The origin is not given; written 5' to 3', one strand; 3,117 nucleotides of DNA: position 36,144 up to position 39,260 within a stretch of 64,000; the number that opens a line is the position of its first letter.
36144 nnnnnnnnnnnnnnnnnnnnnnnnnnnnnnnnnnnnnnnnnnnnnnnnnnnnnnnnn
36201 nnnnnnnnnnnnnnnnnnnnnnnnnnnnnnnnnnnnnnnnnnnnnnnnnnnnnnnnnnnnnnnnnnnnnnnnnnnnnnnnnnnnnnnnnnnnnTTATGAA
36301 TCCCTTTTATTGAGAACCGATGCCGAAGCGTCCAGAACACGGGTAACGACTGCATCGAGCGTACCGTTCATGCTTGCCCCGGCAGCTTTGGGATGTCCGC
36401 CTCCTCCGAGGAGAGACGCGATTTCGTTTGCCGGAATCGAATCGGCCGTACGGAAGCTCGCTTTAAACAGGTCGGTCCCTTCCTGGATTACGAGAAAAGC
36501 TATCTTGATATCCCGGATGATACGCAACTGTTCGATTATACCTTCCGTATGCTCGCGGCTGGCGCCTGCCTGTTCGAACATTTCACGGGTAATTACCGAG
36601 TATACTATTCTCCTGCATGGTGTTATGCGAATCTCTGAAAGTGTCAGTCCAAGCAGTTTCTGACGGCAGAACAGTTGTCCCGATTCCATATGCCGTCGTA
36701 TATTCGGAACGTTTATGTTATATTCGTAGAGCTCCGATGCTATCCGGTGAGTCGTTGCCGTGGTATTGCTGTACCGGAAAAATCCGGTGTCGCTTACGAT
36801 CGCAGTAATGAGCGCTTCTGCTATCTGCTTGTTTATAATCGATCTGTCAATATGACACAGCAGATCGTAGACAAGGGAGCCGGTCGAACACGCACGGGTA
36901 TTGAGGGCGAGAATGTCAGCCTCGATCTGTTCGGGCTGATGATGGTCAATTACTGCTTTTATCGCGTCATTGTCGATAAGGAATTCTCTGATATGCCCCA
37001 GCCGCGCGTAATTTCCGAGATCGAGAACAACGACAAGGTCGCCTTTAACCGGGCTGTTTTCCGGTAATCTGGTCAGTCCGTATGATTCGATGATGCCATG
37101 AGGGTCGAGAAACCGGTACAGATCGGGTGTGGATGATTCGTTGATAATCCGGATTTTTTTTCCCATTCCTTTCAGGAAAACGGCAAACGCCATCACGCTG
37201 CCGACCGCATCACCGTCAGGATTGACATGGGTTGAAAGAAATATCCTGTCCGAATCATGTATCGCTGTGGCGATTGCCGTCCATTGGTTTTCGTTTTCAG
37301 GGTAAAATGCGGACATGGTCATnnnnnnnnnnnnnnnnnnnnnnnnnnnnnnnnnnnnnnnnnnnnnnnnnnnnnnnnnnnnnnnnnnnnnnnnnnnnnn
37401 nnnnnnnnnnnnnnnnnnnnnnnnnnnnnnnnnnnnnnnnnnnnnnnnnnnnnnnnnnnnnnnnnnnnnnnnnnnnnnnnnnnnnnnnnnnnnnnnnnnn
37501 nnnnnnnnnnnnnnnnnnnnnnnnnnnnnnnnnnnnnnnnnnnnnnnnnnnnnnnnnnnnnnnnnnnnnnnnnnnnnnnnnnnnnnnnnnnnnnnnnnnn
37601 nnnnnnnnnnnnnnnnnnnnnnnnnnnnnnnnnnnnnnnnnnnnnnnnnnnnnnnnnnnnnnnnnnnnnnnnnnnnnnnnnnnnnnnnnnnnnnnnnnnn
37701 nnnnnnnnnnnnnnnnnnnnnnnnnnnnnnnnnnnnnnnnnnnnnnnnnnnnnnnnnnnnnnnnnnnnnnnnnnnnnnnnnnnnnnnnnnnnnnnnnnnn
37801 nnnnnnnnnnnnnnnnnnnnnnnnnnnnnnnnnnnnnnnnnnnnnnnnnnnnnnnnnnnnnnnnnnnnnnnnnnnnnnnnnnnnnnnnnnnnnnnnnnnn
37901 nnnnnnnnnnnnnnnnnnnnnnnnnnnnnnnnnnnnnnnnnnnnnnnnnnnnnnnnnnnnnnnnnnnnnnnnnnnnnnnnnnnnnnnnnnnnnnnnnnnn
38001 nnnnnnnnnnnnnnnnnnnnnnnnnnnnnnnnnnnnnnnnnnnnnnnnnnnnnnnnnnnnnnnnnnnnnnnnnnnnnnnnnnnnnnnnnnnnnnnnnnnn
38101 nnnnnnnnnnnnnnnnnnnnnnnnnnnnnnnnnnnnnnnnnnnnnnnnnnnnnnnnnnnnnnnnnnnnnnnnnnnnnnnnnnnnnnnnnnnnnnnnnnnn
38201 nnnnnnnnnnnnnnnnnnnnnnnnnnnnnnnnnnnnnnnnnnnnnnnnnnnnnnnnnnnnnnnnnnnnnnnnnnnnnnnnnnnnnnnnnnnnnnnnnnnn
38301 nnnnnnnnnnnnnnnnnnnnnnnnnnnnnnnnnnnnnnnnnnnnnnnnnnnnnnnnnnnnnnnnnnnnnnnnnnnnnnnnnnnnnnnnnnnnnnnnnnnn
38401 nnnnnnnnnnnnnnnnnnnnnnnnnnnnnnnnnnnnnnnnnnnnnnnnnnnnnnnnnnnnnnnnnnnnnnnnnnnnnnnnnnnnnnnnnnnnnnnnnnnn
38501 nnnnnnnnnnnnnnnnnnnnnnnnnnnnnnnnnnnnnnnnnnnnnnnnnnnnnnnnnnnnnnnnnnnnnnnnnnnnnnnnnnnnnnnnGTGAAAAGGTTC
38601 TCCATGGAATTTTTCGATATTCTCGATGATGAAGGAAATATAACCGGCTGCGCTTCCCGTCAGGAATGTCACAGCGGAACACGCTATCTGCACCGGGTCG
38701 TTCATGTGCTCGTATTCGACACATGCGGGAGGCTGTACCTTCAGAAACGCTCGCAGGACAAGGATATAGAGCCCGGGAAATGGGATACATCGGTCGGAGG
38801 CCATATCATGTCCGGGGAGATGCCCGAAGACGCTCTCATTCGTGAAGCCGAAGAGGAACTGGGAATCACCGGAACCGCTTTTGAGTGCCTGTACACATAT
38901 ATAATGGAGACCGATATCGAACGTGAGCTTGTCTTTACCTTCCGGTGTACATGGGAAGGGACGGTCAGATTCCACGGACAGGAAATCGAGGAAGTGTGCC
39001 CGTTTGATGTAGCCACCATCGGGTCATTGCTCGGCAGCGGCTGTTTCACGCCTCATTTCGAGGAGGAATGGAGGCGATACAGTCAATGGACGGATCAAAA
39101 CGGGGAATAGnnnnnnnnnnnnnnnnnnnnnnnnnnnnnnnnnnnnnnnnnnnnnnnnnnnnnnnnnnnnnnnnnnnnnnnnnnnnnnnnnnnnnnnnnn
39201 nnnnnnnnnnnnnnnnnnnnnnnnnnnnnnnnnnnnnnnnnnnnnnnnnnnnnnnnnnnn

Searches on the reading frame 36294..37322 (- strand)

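Call 28: search_protein_families(library=pfam, proteins=[window:36294-37322:-], max_evalue=0.00001)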
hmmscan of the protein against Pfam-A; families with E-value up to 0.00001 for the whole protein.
window:36294-37322:- (342 aa): 2 families
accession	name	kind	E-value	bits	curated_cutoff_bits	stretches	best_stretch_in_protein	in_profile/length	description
PF01368.27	DHH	-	8.4e-17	62.1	28.1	1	26-175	1-125/125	DHH family, N-terminal domain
PF02272.25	DHHA1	-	4.1e-10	40.5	25.9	1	243-327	8-90/102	DHHA1 domain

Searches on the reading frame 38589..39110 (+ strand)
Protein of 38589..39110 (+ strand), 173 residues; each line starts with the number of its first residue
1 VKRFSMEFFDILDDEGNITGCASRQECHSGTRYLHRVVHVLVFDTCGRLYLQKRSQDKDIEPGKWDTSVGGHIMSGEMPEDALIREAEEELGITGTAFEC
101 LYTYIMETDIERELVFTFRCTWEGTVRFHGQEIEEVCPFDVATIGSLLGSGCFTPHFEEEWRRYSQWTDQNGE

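Call 28: search_protein_families(library=pfam, proteins=[window:38589-39110:+], max_evalue=0.00001)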
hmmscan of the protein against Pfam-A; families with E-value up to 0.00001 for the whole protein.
window:38589-39110:+ (173 aa): 1 family
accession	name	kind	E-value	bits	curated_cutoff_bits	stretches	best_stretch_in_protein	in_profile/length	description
PF00293.34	NUDIX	-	3.6e-19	69.5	21.1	1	34-142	2-116/134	NUDIX domain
